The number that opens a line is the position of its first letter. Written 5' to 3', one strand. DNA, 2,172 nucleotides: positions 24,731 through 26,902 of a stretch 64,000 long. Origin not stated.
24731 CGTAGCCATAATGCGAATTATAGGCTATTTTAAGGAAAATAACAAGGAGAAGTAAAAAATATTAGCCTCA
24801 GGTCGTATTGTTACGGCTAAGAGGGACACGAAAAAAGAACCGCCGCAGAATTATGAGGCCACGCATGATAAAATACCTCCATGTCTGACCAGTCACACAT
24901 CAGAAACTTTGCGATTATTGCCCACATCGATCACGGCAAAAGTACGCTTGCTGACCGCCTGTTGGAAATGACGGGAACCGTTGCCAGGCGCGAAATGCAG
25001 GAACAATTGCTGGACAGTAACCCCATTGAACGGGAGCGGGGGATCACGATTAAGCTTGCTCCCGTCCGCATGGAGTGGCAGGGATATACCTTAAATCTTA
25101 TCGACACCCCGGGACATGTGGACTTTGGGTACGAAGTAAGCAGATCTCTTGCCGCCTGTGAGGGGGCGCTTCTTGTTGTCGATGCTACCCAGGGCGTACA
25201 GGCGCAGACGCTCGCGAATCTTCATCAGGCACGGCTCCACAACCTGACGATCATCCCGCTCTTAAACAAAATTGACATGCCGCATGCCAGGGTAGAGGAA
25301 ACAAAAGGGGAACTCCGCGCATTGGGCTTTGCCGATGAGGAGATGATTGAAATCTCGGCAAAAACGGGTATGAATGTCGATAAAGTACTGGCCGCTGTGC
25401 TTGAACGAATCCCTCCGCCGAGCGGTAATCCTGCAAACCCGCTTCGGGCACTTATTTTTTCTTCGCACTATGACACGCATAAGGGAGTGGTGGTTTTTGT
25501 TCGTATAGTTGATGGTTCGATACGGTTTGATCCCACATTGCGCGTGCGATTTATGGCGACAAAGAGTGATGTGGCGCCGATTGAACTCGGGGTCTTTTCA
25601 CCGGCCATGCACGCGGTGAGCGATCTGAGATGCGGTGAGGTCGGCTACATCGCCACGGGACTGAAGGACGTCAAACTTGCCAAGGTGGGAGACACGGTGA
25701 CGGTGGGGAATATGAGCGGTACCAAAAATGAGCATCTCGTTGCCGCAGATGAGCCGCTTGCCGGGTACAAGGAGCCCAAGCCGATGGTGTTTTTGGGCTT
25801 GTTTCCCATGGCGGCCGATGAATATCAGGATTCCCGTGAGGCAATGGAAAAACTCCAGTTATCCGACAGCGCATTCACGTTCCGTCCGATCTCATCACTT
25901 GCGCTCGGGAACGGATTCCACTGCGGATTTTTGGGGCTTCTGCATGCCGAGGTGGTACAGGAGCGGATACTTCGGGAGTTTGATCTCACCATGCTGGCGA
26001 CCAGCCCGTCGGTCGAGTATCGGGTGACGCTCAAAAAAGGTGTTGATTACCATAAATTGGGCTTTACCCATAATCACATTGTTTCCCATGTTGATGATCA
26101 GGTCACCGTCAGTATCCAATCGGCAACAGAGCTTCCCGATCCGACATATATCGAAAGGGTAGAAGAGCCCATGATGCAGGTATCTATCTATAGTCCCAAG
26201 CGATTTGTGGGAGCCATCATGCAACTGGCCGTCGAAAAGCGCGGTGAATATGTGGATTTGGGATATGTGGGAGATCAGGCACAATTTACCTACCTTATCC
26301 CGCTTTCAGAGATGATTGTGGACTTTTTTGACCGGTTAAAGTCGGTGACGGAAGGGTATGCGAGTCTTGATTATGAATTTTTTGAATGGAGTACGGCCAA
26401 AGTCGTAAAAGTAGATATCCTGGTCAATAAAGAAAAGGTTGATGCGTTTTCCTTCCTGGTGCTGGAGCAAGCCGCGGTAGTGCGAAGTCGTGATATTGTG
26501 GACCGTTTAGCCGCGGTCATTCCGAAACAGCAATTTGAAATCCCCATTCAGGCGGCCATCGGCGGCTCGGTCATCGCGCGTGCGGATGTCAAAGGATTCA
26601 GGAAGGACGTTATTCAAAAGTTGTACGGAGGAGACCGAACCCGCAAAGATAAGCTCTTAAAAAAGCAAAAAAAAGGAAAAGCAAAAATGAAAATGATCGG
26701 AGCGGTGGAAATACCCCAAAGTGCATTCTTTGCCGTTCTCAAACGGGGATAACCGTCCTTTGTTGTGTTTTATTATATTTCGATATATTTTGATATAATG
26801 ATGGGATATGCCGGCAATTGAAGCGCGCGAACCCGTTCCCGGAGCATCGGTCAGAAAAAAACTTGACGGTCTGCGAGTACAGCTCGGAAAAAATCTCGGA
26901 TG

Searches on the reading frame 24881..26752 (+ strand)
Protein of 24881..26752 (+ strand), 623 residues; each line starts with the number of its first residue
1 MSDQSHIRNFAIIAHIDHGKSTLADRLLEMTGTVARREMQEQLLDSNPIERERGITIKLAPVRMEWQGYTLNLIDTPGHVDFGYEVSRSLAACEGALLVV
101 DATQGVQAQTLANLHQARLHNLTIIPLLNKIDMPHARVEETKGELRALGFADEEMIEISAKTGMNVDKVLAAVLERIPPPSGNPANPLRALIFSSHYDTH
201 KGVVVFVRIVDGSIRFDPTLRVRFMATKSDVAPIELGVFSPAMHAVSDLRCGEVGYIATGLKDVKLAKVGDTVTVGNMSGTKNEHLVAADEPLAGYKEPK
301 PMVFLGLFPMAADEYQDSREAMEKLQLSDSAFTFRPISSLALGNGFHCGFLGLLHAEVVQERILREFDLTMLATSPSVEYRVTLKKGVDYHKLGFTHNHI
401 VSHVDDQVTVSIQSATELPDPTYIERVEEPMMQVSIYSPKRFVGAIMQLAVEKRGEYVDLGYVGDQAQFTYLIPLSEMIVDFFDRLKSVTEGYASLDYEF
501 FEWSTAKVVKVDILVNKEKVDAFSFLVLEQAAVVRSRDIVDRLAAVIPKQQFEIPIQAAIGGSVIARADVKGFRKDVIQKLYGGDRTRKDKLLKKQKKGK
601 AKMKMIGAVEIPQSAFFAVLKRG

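Call 60: search_protein_families(library=pfam, proteins=[window:24881-26752:+], max_evalue=0.0001)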
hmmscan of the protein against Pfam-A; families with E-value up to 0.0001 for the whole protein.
window:24881-26752:+ (623 aa): 6 families
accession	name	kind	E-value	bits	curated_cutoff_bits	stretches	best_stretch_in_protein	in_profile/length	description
PF00009.33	GTP_EFTU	-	1.9e-57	194.4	26.5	1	6-179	2-188/188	Elongation factor Tu GTP binding domain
PF06421.17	LepA_C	-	5.9e-41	139.4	29.7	1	515-621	1-107/107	GTP-binding protein LepA C-terminus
PF00679.30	EFG_C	-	4.5e-18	65.5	27.9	1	427-512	2-87/89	Elongation factor G C-terminus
PF03144.31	GTP_EFTU_D2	-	1.6e-06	28.9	30.3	1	202-274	1-73/73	Elongation factor Tu domain 2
PF01926.29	MMR_HSR1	-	1.7e-06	28.5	21.9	1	12-130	4-113/113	50S ribosome-binding GTPase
PF00071.28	Ras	-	3e-06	27.3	21.6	1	60-177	39-160/162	Ras family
